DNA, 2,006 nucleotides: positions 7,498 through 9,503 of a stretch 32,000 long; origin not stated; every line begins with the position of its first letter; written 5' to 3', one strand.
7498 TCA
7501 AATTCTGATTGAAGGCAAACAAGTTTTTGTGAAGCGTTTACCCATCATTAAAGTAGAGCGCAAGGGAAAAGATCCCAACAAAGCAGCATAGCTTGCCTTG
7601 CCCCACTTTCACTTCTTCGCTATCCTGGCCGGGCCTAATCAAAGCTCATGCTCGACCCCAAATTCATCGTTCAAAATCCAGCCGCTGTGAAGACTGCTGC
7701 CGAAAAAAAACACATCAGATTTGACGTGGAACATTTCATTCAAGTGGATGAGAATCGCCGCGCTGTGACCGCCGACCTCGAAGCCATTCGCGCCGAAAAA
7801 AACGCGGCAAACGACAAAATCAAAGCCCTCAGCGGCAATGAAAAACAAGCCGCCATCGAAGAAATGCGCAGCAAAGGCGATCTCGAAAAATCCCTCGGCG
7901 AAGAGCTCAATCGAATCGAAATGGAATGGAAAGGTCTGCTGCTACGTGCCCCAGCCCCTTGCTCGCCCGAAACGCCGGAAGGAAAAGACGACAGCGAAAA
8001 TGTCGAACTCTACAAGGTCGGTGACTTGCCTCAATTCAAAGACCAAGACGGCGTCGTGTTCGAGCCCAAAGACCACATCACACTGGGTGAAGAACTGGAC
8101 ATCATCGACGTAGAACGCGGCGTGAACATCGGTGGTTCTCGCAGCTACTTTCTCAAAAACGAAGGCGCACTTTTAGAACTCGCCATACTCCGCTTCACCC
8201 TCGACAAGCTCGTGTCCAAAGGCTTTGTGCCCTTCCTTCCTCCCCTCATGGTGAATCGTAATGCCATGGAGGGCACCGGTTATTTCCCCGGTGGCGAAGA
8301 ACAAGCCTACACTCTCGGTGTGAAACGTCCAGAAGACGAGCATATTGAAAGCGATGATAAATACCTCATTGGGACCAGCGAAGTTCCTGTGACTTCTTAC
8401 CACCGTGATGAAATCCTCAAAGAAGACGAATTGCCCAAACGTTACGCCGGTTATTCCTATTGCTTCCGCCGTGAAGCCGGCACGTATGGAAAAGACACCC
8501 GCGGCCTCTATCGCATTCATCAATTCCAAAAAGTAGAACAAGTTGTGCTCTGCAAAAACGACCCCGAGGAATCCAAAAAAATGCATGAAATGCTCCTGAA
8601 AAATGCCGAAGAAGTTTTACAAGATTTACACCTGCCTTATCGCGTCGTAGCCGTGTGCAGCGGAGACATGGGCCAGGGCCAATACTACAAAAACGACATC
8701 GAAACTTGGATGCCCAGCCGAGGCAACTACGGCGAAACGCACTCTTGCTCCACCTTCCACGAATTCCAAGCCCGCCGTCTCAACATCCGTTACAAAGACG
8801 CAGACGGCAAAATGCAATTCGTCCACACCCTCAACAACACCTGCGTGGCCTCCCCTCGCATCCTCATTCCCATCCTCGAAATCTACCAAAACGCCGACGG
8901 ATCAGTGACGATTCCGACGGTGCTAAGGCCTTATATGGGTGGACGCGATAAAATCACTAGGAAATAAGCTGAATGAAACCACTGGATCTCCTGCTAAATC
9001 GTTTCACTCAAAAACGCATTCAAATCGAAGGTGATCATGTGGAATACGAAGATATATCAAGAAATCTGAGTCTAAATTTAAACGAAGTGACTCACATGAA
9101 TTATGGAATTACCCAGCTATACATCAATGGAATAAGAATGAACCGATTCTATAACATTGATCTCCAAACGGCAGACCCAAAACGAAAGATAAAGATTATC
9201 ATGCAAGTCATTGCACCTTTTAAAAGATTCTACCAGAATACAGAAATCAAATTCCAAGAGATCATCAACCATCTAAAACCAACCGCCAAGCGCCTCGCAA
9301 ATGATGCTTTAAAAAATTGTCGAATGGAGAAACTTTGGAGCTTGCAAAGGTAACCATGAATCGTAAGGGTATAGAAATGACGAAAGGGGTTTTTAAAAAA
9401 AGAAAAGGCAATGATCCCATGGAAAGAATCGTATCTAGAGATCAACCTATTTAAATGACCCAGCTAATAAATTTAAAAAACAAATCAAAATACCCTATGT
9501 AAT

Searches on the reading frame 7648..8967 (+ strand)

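Call 4: search_protein_families(library=pfam, proteins=[window:7648-8967:+], max_evalue=0.1)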
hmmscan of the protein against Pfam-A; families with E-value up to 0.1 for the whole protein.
window:7648-8967:+ (439 aa): 2 families
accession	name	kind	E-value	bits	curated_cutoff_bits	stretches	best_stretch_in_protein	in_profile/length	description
PF00587.30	tRNA-synt_2b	-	5.1e-37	128.1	29.3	1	234-413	7-179/179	tRNA synthetase class II core domain (G, H, P, S and T)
PF02403.27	Seryl_tRNA_N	-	1e-16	61.5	28.2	1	1-102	1-105/108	Seryl-tRNA synthetase N-terminal domain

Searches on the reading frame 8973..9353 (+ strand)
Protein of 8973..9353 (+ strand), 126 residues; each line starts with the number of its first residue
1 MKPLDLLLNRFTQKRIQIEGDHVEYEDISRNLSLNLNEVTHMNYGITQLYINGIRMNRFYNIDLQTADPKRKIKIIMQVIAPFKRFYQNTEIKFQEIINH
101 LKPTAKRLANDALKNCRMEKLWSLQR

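Call 4: search_protein_families(library=pfam, proteins=[window:8973-9353:+], max_evalue=0.1)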
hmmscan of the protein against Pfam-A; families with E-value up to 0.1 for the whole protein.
window:8973-9353:+ (126 aa): 1 family
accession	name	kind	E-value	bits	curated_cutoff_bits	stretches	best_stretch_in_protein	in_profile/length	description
PF04867.17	DUF643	-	0.062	14.4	25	1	56-120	19-80/114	Protein of unknown function (DUF643)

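Call 7: search_protein_families(library=ncbifam, proteins=[window:8973-9353:+], max_evalue=1)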
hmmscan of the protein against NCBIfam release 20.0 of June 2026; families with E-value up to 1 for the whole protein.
window:8973-9353:+ (126 aa): 0 families

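Call 8: search_protein_families(library=phrogs, proteins=[window:8973-9353:+], max_evalue=1)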
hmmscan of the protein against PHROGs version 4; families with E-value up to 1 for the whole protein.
window:8973-9353:+ (126 aa): 0 families

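Call 9: search_protein_families(library=padloc, proteins=[window:8973-9353:+], max_evalue=1)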
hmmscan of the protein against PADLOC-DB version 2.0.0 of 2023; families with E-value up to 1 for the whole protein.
window:8973-9353:+ (126 aa): 0 families
